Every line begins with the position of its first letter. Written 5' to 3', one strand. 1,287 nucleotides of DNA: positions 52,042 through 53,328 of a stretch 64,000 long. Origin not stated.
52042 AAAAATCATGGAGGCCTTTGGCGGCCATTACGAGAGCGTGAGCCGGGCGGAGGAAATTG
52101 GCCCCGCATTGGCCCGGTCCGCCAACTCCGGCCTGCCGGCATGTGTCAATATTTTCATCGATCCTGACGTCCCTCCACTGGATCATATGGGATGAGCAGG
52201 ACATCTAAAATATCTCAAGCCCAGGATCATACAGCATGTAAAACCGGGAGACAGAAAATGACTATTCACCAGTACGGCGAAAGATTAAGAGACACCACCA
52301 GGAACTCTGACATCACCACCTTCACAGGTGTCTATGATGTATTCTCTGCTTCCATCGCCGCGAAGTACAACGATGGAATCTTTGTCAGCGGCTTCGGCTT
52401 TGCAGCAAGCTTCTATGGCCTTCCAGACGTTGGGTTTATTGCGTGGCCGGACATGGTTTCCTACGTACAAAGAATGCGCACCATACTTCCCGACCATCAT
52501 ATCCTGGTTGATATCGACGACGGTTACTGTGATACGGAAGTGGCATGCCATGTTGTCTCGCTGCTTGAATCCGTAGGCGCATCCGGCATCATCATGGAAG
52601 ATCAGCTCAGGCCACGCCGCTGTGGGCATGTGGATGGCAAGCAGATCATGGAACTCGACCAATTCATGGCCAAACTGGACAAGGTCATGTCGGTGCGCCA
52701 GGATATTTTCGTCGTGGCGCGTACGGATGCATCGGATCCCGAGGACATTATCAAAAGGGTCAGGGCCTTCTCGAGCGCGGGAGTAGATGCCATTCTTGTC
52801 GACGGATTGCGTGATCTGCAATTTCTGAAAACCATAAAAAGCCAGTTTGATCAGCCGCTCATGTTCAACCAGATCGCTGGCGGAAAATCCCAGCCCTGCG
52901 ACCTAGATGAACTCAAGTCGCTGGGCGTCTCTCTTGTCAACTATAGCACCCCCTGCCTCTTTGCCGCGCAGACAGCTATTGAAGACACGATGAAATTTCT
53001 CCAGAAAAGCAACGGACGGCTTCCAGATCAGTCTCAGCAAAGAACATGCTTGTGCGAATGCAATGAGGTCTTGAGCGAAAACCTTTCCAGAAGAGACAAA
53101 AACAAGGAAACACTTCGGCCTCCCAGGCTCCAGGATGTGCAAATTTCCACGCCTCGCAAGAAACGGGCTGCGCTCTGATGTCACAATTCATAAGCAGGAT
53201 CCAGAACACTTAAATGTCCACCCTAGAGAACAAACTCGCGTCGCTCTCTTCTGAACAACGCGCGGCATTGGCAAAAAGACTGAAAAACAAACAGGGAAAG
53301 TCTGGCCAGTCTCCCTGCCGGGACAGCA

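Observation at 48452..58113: Uncharacterised hybrid biosynthetic cluster: acyl-AMP ligase-ACP, ALS-like TPP enzyme, ICL-family lyase, starter-C NRPS module with TE, and Sfp-type PPTase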

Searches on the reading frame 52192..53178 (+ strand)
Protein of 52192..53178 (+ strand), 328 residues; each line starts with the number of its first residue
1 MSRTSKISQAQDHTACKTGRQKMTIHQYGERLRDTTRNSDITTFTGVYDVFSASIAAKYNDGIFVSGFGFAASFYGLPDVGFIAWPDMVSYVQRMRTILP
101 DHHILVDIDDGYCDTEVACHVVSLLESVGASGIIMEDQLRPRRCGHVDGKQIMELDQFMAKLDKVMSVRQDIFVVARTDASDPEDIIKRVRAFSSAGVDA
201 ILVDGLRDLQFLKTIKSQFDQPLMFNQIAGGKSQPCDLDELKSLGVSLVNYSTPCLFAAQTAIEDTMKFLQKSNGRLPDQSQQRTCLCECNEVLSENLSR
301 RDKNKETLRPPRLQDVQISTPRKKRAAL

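Call 3: search_protein_families(library=pfam, proteins=[window:52192-53178:+])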
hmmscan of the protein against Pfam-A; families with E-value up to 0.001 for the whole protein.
window:52192-53178:+ (328 aa): 2 families
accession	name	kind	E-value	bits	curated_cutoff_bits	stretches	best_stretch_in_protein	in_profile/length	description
PF13714.12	PEP_mutase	-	2.3e-32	112.9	31.5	1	36-268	5-237/240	Phosphoenolpyruvate phosphomutase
PF00463.27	ICL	-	6.3e-08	32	26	1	103-181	151-234/526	Isocitrate lyase family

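Call 4: search_protein_families(library=ncbifam, proteins=[window:52192-53178:+])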
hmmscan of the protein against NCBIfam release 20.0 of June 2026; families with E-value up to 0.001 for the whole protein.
window:52192-53178:+ (328 aa): 8 families
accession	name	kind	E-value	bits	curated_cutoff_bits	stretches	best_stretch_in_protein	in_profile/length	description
TIGR02317.1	prpB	equivalog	9.7e-40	136.5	354.4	1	29-273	2-250/285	methylisocitrate lyase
NF008455.0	PRK11320.1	equivalog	3.3e-35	121.7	353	1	24-273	3-257/295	methylisocitrate lyase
TIGR02319.1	CPEP_Pphonmut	equivalog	1.6e-31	109.6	420.05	1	33-265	9-246/294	carboxyvinyl-carboxyphosphonate phosphorylmutase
TIGR02320.1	PEP_mutase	equivalog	1.6e-18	66.7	319.55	1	37-273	6-260/284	phosphoenolpyruvate mutase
TIGR02321.1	Pphn_pyruv_hyd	equivalog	1.8e-14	53.6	374.4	1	52-268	27-251/290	phosphonopyruvate hydrolase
TIGR01346.1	isocit_lyase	equivalog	4.5e-08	32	275.9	1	104-183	153-237/527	isocitrate lyase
NF005074.0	PRK06498.1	equivalog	9e-06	24.5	446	1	104-181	181-264/531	isocitrate lyase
NF011645.0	PRK15063.1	equivalog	2.1e-05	23.5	562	1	104-182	150-233/430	isocitrate lyase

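Call 7: find_encoding_contigs(protein=window:52192-53178:+, flank=10000, max_places=6)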
Protein window:52192-53178:+ (328 aa): no gene with exactly this product is on record in the collection.

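Call 8: find_homologous_proteins(query=window:52192-53178:+)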
Query window:52192-53178:+ (328 aa): 4100 proteins with E <= 0.001 among 5272 candidates; the best 120 are listed.
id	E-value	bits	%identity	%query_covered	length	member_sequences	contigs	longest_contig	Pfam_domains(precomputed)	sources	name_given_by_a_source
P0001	2.3e-202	689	100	93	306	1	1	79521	PF13714.13,PF00463.28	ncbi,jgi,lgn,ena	-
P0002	1.1e-169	581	89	87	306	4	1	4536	PF13714.13,PF00463.28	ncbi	-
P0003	1.9e-167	574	88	86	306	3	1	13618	PF13714.13,PF00463.28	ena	-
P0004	2.9e-156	537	84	86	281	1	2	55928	PF13714.13,PF00463.28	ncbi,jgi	-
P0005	4.1e-121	422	66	86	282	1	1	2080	PF13714.13,PF00463.28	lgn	-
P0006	5.9e-120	418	64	84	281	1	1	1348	PF13714.13,PF00463.28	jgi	jgi:2-methylisocitrate lyase-like PEP mutase family enzyme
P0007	2.4e-118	413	65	84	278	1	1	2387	PF13714.13,PF00463.28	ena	-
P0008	2.4e-118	413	65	84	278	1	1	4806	PF13714.13,PF00463.28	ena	-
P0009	5.6e-118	412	65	84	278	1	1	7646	PF13714.13,PF00463.28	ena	-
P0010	9.2e-118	411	64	86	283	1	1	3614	PF13714.13,PF00463.28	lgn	-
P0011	2.2e-117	410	65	85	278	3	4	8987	PF13714.13,PF00463.28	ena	-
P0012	3.9e-117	409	61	93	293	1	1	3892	PF13714.13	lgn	-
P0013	4.7e-117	409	65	84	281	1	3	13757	PF13714.13,PF00463.28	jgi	jgi:2-methylisocitrate lyase-like PEP mutase family enzyme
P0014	1.3e-116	407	64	84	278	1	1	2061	PF13714.13,PF00463.28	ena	-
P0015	1.3e-116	407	66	83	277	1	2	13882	PF13714.13,PF00463.28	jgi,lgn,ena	jgi:2-methylisocitrate lyase-like PEP mutase family enzyme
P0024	1.2e-115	404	65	85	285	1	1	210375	PF13714.13,PF00463.28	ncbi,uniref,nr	ncbi:isocitrate lyase/PEP mutase family protein [Lusitaniella coriacea LEGE 07157]|uniref:Isocitrate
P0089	2.5e-112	393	63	83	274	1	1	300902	PF13714.13,PF00463.28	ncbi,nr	ncbi:isocitrate lyase/PEP mutase family protein [Nostoc linckia FACHB-104]|nr:isocitrate lyase/PEP m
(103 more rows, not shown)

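Call 9: find_encoding_contigs(protein=P0001, flank=10000, max_places=4)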
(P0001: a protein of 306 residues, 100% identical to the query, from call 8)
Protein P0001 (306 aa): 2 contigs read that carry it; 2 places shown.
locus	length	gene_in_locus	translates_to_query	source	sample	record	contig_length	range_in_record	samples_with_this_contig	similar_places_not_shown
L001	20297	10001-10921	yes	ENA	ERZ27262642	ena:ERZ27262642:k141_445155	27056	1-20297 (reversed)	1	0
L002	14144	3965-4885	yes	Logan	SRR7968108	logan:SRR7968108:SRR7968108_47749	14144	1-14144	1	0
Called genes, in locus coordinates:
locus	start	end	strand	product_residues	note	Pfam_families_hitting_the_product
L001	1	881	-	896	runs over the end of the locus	PF02563:Poly_export, PF22461:SLBB_2, PF10531:SLBB, PF22461:SLBB_2 (weak)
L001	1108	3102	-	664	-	PF06082:YjbH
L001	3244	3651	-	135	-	-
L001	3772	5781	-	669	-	PF00226:DnaJ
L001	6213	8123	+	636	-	PF00501:AMP-binding, PF13193:AMP-binding_C, PF00550:PP-binding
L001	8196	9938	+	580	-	PF02776:TPP_enzyme_N, PF00205:TPP_enzyme_M, PF02775:TPP_enzyme_C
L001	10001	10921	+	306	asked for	PF13714:PEP_mutase, PF00463:ICL (weak)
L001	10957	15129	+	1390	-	PF00668:Condensation, PF00501:AMP-binding, PF13193:AMP-binding_C, PF00550:PP-binding, PF00975:Thioesterase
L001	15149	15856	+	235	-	PF22624:AASDHPPT_N, PF01648:ACPS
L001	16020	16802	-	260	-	PF13469:Sulfotransfer_3 (weak)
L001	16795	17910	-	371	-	PF00534:Glycos_transf_1, PF13692:Glyco_trans_1_4, PF13524:Glyco_trans_1_2 (weak)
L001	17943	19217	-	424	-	PF13439:Glyco_transf_4, PF13579:Glyco_trans_4_4 (weak), PF00534:Glycos_transf_1, PF13692:Glyco_trans_1_4, PF13524:Glyco_trans_1_2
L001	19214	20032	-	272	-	PF00685:Sulfotransfer_1 (faint), PF13469:Sulfotransfer_3 (faint)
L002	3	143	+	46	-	?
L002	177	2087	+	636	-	PF00501:AMP-binding, PF13193:AMP-binding_C, PF00550:PP-binding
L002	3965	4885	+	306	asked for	PF13714:PEP_mutase, PF00463:ICL (weak)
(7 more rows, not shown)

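Call 10: find_encoding_contigs(protein=P0004, flank=10000, max_places=4)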
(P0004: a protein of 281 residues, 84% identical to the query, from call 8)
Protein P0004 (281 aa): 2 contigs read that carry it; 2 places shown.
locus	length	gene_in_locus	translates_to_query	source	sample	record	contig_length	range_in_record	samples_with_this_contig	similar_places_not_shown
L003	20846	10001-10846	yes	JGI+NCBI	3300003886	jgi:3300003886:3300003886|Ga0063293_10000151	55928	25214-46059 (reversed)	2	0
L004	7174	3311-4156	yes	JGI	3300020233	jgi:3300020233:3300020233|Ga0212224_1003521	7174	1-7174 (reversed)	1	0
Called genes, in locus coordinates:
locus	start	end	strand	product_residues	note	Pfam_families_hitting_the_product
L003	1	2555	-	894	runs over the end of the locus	PF02563:Poly_export, PF22461:SLBB_2 (weak), PF10531:SLBB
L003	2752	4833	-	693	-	PF06082:YjbH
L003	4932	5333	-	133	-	-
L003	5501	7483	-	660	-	PF00226:DnaJ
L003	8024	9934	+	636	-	PF00501:AMP-binding, PF13193:AMP-binding_C, PF00550:PP-binding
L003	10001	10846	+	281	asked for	PF13714:PEP_mutase, PF00463:ICL (weak)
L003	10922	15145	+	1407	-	PF00668:Condensation, PF00501:AMP-binding, PF13193:AMP-binding_C, PF00550:PP-binding, PF00975:Thioesterase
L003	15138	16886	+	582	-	PF02776:TPP_enzyme_N, PF00205:TPP_enzyme_M, PF02775:TPP_enzyme_C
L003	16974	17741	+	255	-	PF22624:AASDHPPT_N, PF01648:ACPS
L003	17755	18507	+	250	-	PF13469:Sulfotransfer_3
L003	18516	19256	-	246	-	-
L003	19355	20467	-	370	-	PF13439:Glyco_transf_4 (weak), PF13579:Glyco_trans_4_4 (weak), PF00534:Glycos_transf_1, PF13692:Glyco_trans_1_4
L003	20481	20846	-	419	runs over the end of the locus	PF13439:Glyco_transf_4, PF13579:Glyco_trans_4_4 (weak), PF00534:Glycos_transf_1, PF13692:Glyco_trans_1_4, PF13524:Glyco_trans_1_2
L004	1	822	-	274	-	?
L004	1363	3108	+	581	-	PF00501:AMP-binding, PF13193:AMP-binding_C, PF00550:PP-binding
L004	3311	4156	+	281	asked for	PF13714:PEP_mutase, PF00463:ICL (weak)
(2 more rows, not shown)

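Call 11: find_encoding_contigs(protein=P0024, flank=10000, max_places=2)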
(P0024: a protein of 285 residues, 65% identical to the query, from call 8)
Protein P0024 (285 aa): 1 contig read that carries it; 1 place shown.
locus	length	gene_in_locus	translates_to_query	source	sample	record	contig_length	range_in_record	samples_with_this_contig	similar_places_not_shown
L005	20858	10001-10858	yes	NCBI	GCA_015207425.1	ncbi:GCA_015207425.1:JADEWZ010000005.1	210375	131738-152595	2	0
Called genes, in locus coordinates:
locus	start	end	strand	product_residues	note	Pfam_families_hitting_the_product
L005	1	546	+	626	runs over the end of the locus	PF03717:PBP_dimer, PF00905:Transpeptidase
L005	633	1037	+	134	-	-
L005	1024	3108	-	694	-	PF03190:Thioredox_DsbH, PF13899:Thioredoxin_7, PF13098:Thioredoxin_2 (faint)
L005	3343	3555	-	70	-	-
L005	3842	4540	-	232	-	PF04493:Endonuclease_5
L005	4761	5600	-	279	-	-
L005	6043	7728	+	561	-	PF00920:ILVD_EDD_N, PF24877:ILV_EDD_C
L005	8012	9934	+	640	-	PF00501:AMP-binding, PF13193:AMP-binding_C, PF00550:PP-binding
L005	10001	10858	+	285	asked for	PF13714:PEP_mutase, PF00463:ICL (weak)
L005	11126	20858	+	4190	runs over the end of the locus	PF00668:Condensation, PF00501:AMP-binding, PF13193:AMP-binding_C, PF00550:PP-binding, PF00668:Condensation, PF00501:AMP-binding, PF13193:AMP-binding_C, PF00550:PP-binding, +9 more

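Call 12: find_encoding_contigs(protein=P0089, flank=10000, max_places=2)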
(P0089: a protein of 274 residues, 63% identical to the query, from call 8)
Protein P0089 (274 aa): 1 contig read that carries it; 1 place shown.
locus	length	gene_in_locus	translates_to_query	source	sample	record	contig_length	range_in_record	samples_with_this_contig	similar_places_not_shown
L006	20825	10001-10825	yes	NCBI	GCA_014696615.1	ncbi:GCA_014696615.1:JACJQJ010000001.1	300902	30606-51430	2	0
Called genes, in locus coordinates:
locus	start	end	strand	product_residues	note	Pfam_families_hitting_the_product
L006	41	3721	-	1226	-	PF02463:SMC_N, PF13175:AAA_15, PF13304:AAA_21, PF13476:AAA_23, PF13555:AAA_29, PF06470:SMC_hinge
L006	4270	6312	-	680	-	PF00069:Pkinase, PF07714:PK_Tyr_Ser-Thr, PF13414:TPR_11, PF13432:TPR_16, PF00515:TPR_1, PF13432:TPR_16, PF13414:TPR_11, PF00515:TPR_1, +24 more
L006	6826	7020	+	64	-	-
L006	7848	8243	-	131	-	PF02627:CMD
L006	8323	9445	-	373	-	PF03462:PCRF, PF00472:RF-1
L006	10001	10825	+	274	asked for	PF13714:PEP_mutase, PF00463:ICL (weak)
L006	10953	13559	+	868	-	PF00501:AMP-binding, PF13193:AMP-binding_C, PF00550:PP-binding, PF00975:Thioesterase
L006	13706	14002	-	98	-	PF00472:RF-1 (weak)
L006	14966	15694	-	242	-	PF01027:Bax1-I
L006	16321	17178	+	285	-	PF04542:Sigma70_r2, PF08281:Sigma70_r4_2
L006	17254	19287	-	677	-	PF00158:Sigma54_activat (faint), PF00493:MCM (weak), PF07728:AAA_5 (weak), PF01078:Mg_chelatase (weak), PF17863:AAA_lid_2, PF26791:AAPxQ, PF00092:VWA, PF13519:VWA_2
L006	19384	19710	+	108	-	PF05685:Uma2 (weak)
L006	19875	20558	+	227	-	PF14622:Ribonucleas_3_3, PF00636:Ribonuclease_3, PF00035:dsrm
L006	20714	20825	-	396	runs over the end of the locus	PF14361:RsbRD_N, PF00512:HisKA, PF02518:HATPase_c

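Call 13: search_solved_structures(query=P0001, show_alignments=3)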
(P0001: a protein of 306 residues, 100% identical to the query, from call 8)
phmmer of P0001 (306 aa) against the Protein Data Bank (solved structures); distinct sequences matched with E-value up to 0.001: 27.
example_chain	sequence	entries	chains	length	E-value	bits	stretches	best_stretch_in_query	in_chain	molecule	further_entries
1zlp_A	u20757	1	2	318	2.2e-33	118.9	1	22-273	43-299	petal death protein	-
4iqd_A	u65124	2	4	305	4.1e-29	104.9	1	5-261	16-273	Carboxyvinyl-carboxyphosphonate phosphorylmutase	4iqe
3fa3_A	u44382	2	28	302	1.4e-26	96.5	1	12-252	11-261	2,3-dimethylmalate lyase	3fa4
3lye_A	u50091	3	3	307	9.4e-26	93.8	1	8-249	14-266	Oxaloacetate acetyl hydrolase | Oxaloacetate acetylhydrolase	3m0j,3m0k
6t4v_C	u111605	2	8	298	6.1e-23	84.6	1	7-250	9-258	2-methylisocitrate lyase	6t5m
1o5q_A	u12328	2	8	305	9.3e-22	80.7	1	3-267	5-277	Probable methylisocitrate lyase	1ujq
1mum_A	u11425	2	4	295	1.4e-21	80.1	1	4-252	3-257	2-methylisocitrate lyase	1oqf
3eoo_A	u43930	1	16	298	4.1e-21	78.6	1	23-233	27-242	Methylisocitrate lyase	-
9hra_A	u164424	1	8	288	2.8e-20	75.9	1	8-234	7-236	2-methylisocitrate lyase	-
9hgk_A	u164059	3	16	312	2.9e-20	75.8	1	7-236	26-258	2-methylisocitrate lyase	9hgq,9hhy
1xg3_A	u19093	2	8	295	3.5e-20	75.6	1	4-252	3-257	Probable methylisocitrate lyase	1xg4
9hgo_A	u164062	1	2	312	7.6e-20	74.5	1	7-236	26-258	2-methylisocitrate lyase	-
9hhs_A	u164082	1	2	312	1e-19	74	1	7-236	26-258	2-methylisocitrate lyase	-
2dua_A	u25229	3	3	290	1.1e-15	60.8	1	23-253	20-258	Phosphonopyruvate hydrolase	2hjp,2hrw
3b8i_A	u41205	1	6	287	5.3e-15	58.6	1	22-246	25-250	PA4872 oxaloacetate decarboxylase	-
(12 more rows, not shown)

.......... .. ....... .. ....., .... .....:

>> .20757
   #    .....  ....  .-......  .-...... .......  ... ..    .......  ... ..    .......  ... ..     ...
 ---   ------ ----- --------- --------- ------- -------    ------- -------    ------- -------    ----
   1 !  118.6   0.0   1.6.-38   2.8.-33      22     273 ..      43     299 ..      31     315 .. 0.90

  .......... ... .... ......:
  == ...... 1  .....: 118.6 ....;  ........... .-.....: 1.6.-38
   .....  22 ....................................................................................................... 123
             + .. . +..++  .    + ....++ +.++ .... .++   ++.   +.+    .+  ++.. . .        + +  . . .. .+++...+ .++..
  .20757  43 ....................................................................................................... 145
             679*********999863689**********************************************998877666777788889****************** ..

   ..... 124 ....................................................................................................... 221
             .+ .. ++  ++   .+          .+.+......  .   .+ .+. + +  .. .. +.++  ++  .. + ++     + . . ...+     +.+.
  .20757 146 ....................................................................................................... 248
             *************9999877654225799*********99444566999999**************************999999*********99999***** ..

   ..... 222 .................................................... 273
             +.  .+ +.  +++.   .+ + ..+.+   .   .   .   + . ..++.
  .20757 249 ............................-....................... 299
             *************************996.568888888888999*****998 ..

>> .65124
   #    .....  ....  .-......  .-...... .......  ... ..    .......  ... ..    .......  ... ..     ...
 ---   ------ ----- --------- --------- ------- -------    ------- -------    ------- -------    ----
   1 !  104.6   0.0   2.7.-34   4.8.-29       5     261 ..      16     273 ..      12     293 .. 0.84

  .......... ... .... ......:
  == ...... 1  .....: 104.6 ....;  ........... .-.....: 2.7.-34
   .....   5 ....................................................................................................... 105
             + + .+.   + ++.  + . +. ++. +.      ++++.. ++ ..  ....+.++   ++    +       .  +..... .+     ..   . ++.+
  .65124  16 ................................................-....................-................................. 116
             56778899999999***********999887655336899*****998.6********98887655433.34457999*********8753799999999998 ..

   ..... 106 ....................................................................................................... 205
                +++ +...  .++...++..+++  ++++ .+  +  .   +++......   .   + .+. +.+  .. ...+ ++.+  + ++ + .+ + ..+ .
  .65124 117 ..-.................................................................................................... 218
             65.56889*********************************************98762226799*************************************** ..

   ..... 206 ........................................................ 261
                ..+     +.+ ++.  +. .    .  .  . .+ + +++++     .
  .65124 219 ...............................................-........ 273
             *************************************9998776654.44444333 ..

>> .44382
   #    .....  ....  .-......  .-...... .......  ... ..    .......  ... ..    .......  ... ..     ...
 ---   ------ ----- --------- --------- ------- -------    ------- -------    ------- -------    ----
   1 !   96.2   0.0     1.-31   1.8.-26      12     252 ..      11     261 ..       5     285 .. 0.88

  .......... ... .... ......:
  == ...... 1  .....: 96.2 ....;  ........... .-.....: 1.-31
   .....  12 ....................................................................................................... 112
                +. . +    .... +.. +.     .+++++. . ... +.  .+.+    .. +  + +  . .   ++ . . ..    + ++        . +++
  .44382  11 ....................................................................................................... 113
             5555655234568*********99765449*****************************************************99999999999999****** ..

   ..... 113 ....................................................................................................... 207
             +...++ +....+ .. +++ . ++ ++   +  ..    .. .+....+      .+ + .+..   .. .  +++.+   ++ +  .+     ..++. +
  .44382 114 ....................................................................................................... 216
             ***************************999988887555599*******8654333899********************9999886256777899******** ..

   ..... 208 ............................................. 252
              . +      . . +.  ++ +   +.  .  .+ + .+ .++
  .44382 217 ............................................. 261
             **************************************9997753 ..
